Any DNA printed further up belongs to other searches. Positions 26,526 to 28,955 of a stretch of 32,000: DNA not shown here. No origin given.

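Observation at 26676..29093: Orphan metallophosphoesterase fusion protein plus a 72-aa ORF as cargo next to the integrase: candidate undescribed defence or signalling module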

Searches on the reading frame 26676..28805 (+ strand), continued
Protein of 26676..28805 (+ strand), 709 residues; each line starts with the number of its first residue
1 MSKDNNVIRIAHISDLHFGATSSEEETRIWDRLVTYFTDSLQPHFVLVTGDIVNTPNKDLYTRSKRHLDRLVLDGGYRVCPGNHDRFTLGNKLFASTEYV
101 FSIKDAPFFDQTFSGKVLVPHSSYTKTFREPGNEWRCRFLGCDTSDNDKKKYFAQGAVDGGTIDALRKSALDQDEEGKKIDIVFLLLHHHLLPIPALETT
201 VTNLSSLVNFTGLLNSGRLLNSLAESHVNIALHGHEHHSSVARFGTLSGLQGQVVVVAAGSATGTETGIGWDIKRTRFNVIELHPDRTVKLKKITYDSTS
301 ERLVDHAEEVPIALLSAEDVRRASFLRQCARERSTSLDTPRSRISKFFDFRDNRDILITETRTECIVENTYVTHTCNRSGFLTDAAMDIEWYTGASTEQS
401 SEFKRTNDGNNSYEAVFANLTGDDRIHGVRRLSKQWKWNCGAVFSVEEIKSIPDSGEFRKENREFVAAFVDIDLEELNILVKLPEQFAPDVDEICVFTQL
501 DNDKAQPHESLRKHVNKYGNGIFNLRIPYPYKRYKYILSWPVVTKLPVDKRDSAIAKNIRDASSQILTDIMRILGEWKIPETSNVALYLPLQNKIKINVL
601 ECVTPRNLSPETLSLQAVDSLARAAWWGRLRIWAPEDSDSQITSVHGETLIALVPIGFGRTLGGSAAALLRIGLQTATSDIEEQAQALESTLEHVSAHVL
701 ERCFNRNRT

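Call 56: find_encoding_contigs(protein=P0026, flank=8000, max_places=2)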
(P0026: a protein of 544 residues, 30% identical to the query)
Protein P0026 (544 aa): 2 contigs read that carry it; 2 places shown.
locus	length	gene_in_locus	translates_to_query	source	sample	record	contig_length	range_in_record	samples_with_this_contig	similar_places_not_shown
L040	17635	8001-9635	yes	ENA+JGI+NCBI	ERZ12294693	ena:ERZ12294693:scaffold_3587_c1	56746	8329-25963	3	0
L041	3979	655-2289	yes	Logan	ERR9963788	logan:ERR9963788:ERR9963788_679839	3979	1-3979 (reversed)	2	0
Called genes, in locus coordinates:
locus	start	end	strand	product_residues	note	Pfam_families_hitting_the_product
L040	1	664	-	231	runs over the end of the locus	PF13463:HTH_27 (weak)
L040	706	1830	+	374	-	PF00296:Bac_luciferase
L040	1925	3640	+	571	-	PF01979:Amidohydro_1 (faint), PF07969:Amidohydro_3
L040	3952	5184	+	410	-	PF00296:Bac_luciferase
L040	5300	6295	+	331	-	PF04982:TM_HPP (faint)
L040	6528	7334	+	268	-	PF00378:ECH_1, PF16113:ECH_2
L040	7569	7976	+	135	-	PF00581:Rhodanese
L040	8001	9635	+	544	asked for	PF00149:Metallophos, PF12850:Metallophos_2 (faint)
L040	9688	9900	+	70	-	-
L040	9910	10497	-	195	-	PF00440:TetR_N, PF17932:TetR_C_24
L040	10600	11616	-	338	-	PF11583:AurF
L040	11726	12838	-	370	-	PF04909:Amidohydro_2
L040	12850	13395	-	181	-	PF04115:Ureidogly_lyase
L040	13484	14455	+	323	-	PF01497:Peripla_BP_2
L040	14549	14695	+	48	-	-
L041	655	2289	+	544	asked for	PF00149:Metallophos, PF12850:Metallophos_2 (faint)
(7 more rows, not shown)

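Call 63: search_dna_similar(query=window:26676-28802:+, collection=plasmids, mode=protein, max_evalue=0.00001, max_rows=15)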
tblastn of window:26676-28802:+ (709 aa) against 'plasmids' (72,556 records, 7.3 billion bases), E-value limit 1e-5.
No match.

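Call 64: search_dna_similar(query=window:26676-28802:+, collection=phages, mode=protein, max_evalue=0.00001, max_rows=10)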
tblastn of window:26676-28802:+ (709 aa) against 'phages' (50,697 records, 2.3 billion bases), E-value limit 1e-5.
No match.

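Call 88: search_protein_families(library=pfam, proteins=[L001:8701-10722:+], max_evalue=0.01)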
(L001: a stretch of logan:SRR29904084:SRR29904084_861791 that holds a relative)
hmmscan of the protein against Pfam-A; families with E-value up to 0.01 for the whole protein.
L001:8701-10722:+ (673 aa): 6 families
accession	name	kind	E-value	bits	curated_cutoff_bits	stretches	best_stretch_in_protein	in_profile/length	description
PF13175.12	AAA_15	-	1.2e-17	65.1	32.1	2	360-435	293-374/374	AAA ATPase domain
PF13304.12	AAA_21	-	3.3e-13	50.8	27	1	343-435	220-303/304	AAA domain, putative AbiEii toxin, Type IV TA system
PF13514.12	AAA_27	-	3.3e-05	24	22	1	1-47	1-49/206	AAA domain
PF13476.12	AAA_23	-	0.00014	23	27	1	7-45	3-40/201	AAA domain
PF20469.4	OLD-like_TOPRIM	-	0.00093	20.1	23.2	1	490-553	6-67/67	Overcoming lysogenization defect protein-like, TOPRIM domain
PF02463.25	SMC_N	-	0.0051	16.7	40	0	3-44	2-44/220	RecF/RecN/SMC N terminal domain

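Call 95: search_protein_families(library=pfam, proteins=[L006:13453-14286:-, L006:12912-13505:-, L013:12207-13058:-, L014:9115-9942:-, L006:9007-9864:-, L015:14181-14882:-, L020:7419-8159:+, L022:12896-13753:-, L022:8197-9078:+, L013:6472-7317:-], max_evalue=0.00001)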
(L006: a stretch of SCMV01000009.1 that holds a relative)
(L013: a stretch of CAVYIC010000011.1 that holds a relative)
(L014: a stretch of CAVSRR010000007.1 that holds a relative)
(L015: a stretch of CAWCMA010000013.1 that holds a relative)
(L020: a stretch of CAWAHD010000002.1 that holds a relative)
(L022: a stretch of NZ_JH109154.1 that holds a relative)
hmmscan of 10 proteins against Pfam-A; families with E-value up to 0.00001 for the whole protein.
L006:13453-14286:- (277 aa): 1 family
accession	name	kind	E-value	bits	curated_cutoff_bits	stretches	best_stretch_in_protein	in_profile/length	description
PF00005.33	ABC_tran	-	3.9e-34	118.6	25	1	23-163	2-136/137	ABC transporter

L006:12912-13505:- (197 aa): 2 families
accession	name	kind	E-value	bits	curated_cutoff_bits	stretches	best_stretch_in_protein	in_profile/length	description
PF07080.17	DUF1348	-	3e-61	205.5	22.1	1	68-197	1-130/130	Protein of unknown function (DUF1348)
PF12680.13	SnoaL_2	-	4.5e-07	30.8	27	1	84-178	6-100/102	SnoaL-like domain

L013:12207-13058:- (283 aa): 0 families

L014:9115-9942:- (275 aa): 2 families
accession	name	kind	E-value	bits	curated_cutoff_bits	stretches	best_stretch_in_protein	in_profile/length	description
PF14819.11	QueF_N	-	4.9e-36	123.9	25.6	1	14-123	1-111/111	Nitrile reductase, 7-cyano-7-deazaguanine-reductase N-term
PF14489.11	QueF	-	6.5e-28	97.2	27.3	2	188-260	1-75/81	QueF-like protein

L006:9007-9864:- (285 aa): 1 family
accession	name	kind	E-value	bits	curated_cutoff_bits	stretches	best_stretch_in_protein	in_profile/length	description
PF04338.18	DUF481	-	2e-32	113.4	21.1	1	64-282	2-209/210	Protein of unknown function, DUF481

L015:14181-14882:- (233 aa): 1 family
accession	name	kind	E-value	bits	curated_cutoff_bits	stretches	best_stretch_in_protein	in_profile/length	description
PF03602.21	Cons_hypoth95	-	1.9e-44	151.9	24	1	47-227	1-181/182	Conserved hypothetical protein 95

L020:7419-8159:+ (247 aa): 1 family
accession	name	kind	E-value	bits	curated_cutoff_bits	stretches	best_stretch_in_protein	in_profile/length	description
PF02397.22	Bac_transf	-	5.6e-67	225.2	27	1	51-230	3-178/179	Bacterial sugar transferase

L022:12896-13753:- (285 aa): 2 families
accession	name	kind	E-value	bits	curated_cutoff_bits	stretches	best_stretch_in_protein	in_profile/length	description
PF02678.22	Pirin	-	4e-36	123.8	26.1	1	23-122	3-108/108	Pirin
PF05726.19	Pirin_C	-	1.8e-27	96.2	27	1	181-282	1-101/103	Pirin C-terminal cupin domain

L022:8197-9078:+ (294 aa): 1 family
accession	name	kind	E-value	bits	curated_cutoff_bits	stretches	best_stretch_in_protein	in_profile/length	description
PF04055.27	Radical_SAM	-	7e-12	46.3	29.5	1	56-219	3-156/166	Radical SAM superfamily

L013:6472-7317:- (281 aa): 1 family
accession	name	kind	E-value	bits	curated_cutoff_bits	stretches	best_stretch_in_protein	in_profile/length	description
PF13511.11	DUF4124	-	5.4e-09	36.6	22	1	87-134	8-55/56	Domain of unknown function (DUF4124)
